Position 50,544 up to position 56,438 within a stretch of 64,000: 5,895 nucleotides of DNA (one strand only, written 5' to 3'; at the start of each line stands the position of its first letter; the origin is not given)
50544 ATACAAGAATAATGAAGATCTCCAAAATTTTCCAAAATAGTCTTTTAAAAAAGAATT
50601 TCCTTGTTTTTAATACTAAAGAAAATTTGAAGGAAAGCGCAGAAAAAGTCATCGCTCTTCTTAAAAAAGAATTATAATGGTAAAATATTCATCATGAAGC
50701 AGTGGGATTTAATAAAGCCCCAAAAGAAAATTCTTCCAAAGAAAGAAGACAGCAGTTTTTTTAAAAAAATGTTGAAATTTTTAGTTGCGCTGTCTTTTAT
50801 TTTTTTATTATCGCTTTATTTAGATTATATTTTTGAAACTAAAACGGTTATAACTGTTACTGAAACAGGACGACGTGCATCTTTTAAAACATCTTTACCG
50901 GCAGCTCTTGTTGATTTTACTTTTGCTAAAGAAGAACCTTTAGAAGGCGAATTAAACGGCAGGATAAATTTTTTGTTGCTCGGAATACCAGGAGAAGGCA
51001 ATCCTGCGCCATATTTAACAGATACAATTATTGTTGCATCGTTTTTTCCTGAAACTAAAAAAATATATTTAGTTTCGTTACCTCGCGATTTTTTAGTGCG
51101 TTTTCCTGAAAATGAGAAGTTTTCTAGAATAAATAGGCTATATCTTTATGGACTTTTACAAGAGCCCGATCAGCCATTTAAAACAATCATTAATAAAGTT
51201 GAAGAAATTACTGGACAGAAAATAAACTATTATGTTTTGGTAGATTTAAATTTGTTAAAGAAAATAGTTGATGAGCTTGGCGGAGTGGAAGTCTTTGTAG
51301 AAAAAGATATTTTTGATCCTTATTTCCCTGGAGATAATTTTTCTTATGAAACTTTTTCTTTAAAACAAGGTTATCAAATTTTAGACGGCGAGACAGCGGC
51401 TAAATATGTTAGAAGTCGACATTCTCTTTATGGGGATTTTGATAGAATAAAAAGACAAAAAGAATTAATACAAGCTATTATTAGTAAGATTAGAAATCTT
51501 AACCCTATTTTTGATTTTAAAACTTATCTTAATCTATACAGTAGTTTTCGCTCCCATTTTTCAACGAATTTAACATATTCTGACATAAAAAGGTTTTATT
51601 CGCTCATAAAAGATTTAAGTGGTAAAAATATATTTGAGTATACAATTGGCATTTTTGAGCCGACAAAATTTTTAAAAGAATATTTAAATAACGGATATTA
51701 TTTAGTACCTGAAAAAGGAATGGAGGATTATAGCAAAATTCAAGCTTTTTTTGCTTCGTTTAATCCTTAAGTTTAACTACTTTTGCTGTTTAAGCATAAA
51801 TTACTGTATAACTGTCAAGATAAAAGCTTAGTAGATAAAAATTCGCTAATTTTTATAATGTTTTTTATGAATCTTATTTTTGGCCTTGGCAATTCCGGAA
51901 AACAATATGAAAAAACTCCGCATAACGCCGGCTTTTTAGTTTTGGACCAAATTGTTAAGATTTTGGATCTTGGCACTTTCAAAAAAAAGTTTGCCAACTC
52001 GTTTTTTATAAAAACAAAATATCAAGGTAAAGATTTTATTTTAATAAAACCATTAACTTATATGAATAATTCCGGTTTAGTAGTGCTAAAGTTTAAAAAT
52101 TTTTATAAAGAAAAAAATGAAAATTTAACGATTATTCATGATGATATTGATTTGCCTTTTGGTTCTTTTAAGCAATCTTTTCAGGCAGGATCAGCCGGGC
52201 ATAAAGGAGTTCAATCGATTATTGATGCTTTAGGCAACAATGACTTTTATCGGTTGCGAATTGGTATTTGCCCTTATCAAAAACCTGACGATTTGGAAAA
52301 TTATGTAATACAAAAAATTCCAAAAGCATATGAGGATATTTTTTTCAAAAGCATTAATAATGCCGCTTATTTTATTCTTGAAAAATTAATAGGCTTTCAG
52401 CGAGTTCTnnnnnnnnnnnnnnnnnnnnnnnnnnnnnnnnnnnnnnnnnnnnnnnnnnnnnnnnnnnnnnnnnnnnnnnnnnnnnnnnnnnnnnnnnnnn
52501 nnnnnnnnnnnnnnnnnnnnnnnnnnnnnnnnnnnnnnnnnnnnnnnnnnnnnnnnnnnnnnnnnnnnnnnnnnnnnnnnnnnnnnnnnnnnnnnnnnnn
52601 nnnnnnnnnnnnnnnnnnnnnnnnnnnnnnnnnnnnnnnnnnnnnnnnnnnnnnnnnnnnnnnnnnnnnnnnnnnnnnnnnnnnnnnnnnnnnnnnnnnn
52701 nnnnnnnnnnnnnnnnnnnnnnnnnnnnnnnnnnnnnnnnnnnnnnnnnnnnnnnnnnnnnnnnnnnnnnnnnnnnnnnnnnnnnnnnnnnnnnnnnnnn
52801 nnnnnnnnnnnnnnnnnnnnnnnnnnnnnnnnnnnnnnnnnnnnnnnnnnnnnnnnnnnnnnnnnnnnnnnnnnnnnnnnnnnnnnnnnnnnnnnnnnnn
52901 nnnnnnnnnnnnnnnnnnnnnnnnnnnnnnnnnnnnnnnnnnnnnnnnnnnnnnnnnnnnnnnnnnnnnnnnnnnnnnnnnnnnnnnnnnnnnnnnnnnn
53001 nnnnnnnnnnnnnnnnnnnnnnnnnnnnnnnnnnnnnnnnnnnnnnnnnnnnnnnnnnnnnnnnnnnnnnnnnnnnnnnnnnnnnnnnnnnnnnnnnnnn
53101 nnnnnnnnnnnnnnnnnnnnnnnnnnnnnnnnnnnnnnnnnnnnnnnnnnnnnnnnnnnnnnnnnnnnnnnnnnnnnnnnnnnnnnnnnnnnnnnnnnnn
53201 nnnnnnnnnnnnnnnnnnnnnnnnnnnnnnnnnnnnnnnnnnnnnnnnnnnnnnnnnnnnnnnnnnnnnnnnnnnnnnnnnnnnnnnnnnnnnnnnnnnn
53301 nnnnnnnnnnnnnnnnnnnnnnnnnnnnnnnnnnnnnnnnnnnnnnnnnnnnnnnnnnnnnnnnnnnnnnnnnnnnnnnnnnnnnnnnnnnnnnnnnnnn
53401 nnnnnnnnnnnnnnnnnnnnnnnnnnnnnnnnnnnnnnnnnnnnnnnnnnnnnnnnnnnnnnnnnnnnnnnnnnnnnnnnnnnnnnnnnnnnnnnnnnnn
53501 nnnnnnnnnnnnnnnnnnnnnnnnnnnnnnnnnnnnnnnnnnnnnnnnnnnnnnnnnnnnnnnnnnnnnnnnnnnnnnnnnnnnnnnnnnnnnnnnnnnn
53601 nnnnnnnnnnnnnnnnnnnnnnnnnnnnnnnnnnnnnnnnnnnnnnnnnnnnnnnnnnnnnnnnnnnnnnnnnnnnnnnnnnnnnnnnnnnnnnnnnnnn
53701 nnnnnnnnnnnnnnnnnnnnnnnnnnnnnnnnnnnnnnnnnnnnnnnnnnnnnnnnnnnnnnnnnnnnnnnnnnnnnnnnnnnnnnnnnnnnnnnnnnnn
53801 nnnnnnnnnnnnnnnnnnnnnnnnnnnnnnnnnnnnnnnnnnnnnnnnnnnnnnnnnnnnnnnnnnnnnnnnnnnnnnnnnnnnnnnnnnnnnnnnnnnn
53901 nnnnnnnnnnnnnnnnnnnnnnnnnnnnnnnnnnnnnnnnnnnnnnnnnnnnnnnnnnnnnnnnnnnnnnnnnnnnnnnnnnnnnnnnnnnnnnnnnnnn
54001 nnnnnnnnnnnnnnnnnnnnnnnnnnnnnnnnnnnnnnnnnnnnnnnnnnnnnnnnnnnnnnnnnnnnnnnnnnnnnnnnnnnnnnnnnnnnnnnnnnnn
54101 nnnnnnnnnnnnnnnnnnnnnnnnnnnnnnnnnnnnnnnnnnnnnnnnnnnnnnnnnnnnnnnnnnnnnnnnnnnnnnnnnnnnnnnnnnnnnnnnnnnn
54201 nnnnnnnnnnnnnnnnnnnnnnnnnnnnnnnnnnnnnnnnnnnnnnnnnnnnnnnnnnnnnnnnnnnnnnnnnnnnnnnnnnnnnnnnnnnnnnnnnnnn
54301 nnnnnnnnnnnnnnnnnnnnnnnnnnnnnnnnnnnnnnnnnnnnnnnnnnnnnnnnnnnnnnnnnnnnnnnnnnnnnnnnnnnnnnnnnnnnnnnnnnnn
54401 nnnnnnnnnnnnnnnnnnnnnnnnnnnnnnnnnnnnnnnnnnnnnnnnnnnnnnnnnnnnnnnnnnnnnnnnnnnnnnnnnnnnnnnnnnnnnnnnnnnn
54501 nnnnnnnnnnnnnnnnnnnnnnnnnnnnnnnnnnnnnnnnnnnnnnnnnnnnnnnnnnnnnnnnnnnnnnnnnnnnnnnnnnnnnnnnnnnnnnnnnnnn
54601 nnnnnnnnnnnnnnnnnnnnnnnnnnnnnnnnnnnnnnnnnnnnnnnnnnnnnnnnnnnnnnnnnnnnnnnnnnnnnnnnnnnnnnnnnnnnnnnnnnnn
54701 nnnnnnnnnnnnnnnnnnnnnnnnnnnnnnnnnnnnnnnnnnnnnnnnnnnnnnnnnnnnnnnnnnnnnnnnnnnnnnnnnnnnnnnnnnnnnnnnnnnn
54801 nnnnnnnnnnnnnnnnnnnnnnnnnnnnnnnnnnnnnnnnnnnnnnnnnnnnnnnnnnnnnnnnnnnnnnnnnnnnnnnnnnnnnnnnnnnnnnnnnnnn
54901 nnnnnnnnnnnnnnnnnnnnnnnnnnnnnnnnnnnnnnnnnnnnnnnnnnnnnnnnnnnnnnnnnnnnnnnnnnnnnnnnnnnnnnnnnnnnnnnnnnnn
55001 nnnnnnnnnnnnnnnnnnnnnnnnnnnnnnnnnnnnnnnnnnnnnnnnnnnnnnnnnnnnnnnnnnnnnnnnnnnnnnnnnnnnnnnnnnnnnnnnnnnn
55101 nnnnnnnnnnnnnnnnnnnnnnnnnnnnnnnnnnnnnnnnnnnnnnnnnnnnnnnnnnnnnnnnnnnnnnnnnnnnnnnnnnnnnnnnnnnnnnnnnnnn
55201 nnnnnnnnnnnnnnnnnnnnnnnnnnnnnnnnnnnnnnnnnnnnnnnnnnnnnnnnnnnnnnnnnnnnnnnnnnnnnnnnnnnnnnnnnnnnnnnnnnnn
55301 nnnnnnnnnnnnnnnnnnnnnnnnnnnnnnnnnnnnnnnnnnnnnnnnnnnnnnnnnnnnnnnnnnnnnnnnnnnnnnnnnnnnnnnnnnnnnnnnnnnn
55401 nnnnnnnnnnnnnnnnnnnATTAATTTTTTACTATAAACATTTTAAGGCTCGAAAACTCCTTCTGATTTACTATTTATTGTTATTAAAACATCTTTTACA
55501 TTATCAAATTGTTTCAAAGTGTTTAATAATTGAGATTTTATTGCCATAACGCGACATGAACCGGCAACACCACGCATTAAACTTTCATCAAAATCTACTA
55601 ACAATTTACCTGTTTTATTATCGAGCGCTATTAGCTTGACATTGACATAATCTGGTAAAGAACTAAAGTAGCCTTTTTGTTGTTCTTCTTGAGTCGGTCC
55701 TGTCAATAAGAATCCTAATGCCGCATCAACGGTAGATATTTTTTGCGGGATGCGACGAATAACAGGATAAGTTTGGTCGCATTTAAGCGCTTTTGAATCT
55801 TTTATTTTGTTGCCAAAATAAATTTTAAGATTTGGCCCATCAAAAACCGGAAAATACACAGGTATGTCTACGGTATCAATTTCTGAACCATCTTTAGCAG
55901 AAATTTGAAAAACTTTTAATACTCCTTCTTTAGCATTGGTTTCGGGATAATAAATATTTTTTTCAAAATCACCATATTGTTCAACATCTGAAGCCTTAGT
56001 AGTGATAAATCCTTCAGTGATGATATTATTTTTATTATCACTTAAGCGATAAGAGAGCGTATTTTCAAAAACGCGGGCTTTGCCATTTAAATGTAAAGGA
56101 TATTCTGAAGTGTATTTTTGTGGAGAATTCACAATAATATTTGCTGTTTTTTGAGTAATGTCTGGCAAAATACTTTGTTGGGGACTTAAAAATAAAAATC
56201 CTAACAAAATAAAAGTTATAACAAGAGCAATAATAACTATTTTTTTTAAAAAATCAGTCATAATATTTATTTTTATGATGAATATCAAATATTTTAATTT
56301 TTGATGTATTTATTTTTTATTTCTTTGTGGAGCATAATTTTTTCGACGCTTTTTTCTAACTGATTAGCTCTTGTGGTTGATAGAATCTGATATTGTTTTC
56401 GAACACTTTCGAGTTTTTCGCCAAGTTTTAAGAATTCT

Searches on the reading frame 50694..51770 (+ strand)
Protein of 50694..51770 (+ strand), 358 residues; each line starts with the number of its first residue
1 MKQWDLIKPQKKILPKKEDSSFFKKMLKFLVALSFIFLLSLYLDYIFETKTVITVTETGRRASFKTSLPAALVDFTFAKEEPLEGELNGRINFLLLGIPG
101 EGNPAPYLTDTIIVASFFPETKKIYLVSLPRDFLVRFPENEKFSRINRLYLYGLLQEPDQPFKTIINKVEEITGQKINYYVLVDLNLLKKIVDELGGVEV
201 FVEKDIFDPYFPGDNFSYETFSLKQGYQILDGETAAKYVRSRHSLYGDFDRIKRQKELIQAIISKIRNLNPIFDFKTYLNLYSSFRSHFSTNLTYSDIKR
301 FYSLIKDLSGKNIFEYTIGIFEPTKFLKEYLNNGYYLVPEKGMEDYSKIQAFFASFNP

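Call 68: search_protein_families(library=pfam, proteins=[window:50694-51770:+], max_evalue=0.0001)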
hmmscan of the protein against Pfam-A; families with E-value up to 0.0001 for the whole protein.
window:50694-51770:+ (358 aa): 1 family
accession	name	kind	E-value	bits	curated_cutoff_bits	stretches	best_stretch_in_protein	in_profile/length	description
PF03816.19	LytR_cpsA_psr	-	3.4e-36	125.1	24.6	1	109-267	2-149/150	LytR_cpsA_psr family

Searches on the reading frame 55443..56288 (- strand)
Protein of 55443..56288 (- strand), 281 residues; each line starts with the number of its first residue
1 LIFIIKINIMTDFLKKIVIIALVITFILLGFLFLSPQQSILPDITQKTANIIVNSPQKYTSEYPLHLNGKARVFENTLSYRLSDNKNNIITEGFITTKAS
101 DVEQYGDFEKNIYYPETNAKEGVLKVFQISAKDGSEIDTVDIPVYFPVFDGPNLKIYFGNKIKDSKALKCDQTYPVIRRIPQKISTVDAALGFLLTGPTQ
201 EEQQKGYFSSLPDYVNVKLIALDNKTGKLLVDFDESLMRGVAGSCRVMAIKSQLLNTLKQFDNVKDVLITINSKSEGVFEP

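Call 68: search_protein_families(library=pfam, proteins=[window:55443-56288:-], max_evalue=0.0001)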
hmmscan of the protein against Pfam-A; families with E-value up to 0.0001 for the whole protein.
window:55443-56288:- (281 aa): 2 families
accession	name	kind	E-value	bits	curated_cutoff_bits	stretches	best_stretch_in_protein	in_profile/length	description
PF10648.15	Gmad2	-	7e-17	62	25.7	1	52-135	3-86/86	Immunoglobulin-like domain of bacterial spore germination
PF10646.14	Germane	-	6.5e-11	43.3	23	1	156-274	2-114/117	Sporulation and spore germination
